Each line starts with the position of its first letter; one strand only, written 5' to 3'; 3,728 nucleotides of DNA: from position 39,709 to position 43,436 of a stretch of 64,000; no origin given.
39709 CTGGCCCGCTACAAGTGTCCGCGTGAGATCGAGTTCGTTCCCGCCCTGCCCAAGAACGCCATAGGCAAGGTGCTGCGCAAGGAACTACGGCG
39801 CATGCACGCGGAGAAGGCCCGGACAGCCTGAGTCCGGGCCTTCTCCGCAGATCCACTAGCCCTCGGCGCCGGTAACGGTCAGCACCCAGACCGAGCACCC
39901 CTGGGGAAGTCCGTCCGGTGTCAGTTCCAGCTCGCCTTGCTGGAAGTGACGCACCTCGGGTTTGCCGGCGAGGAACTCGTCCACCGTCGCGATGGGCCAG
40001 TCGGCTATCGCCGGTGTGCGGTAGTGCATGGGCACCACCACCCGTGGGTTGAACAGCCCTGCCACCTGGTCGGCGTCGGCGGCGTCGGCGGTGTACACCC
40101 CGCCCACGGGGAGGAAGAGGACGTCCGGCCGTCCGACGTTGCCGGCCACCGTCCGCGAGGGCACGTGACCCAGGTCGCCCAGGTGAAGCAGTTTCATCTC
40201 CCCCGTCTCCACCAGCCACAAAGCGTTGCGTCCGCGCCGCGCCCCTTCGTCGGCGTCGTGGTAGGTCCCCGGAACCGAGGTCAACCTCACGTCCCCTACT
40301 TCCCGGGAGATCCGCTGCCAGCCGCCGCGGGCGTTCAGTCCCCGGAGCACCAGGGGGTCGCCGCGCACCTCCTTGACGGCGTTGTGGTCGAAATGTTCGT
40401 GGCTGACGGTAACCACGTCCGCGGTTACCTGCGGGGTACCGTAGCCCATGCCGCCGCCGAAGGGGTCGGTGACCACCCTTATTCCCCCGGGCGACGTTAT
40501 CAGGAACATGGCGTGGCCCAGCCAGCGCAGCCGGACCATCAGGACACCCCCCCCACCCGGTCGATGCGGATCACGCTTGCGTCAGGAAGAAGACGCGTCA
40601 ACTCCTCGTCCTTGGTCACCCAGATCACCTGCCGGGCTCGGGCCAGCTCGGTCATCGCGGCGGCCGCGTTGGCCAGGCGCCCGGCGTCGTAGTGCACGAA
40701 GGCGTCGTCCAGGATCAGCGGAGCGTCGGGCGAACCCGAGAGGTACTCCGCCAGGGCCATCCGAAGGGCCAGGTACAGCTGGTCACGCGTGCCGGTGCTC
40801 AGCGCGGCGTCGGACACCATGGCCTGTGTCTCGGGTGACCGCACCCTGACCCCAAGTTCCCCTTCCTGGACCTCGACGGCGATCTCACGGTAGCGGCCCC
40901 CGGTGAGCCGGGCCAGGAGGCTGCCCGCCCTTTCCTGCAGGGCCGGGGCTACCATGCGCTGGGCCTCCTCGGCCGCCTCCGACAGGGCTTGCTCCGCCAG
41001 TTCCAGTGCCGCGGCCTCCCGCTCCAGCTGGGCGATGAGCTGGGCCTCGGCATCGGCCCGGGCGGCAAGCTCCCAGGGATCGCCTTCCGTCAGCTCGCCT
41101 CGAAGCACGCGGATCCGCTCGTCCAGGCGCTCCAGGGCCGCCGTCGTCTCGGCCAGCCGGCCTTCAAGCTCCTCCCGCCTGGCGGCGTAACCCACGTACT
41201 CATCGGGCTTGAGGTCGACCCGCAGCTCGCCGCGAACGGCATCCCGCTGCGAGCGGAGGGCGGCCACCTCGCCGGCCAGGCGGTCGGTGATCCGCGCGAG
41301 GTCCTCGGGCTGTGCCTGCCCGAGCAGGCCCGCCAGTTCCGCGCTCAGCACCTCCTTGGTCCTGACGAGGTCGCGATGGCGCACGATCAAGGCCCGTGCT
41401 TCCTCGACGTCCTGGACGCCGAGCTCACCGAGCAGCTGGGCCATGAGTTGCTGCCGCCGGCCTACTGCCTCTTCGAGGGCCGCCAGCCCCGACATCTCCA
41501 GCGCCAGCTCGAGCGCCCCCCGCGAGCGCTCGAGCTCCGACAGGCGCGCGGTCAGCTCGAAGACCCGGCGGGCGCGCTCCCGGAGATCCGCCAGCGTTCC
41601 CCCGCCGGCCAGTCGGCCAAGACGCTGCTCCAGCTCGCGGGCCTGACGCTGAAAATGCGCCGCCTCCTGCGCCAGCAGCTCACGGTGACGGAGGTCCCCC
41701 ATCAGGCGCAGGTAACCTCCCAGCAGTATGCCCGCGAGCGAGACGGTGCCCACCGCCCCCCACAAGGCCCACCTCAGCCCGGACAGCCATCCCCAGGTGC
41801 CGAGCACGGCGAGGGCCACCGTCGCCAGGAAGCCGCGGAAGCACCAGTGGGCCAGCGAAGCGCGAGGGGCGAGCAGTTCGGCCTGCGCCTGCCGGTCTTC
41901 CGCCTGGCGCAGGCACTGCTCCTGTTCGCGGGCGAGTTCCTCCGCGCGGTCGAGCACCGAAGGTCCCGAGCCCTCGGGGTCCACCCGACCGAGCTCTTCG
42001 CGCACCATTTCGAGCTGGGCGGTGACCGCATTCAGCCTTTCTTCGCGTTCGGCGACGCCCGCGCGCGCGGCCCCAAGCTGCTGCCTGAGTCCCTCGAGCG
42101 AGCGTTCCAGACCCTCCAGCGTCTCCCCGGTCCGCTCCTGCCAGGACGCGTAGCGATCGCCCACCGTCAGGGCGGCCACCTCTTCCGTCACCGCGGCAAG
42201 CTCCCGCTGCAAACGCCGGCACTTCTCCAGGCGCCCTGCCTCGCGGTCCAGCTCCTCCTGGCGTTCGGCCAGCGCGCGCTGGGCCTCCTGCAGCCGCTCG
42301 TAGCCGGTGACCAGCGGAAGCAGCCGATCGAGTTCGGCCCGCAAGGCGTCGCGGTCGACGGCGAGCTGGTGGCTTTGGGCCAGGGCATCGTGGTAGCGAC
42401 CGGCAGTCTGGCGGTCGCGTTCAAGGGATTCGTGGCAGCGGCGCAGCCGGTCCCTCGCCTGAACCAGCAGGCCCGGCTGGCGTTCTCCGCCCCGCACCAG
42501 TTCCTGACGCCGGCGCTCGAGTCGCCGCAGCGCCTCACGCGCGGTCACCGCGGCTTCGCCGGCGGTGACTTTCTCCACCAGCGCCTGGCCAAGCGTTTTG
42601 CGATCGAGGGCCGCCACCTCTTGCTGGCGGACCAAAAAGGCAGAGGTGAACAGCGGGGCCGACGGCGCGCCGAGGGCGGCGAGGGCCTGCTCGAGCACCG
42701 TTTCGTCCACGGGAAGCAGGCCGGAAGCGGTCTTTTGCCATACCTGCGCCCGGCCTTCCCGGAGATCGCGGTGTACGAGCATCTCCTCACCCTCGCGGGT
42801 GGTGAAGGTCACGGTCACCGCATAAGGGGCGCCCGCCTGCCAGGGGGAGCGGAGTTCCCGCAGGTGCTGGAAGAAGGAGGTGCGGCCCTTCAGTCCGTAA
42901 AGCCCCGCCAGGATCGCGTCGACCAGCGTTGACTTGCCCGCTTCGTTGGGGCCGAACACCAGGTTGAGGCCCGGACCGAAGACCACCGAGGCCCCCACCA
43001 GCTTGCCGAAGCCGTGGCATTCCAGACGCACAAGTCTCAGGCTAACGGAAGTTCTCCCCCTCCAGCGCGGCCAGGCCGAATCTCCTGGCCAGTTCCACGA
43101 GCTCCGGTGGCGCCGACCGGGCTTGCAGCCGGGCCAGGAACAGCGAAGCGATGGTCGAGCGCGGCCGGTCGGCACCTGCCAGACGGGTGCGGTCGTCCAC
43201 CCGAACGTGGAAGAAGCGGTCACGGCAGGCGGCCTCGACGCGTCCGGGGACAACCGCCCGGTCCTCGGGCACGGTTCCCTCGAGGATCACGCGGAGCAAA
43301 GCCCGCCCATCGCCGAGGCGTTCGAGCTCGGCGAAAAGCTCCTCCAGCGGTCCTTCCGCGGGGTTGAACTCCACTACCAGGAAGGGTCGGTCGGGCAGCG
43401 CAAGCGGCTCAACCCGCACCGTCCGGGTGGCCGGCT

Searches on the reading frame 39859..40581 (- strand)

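Call 12: search_protein_families(library=pfam, proteins=[window:39859-40581:-], max_evalue=0.0001)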
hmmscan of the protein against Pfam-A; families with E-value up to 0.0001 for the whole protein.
window:39859-40581:- (241 aa): 2 families
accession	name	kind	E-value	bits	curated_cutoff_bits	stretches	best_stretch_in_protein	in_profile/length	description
PF13483.12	Lactamase_B_3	-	5.2e-46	157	24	1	17-186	1-160/160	Beta-lactamase superfamily domain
PF12706.13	Lactamase_B_2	-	7.9e-10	39.1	27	1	53-187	30-200/200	Beta-lactamase superfamily domain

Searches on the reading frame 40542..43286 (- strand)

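Call 12: search_protein_families(library=pfam, proteins=[window:40542-43286:-], max_evalue=0.0001)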
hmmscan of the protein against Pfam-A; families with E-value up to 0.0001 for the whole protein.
window:40542-43286:- (915 aa): 4 families
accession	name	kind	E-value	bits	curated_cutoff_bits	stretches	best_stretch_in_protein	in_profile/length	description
PF13476.12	AAA_23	-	1.9e-16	61.7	27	1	87-325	1-155/201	AAA domain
PF13514.12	AAA_27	-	1.1e-13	51.7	22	1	84-290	2-198/206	AAA domain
PF02463.25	SMC_N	-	1.8e-07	31.2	40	1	86-898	3-203/220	RecF/RecN/SMC N terminal domain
PF13555.12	AAA_29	-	2.5e-05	24.4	27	1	106-133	23-50/61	P-loop containing region of AAA domain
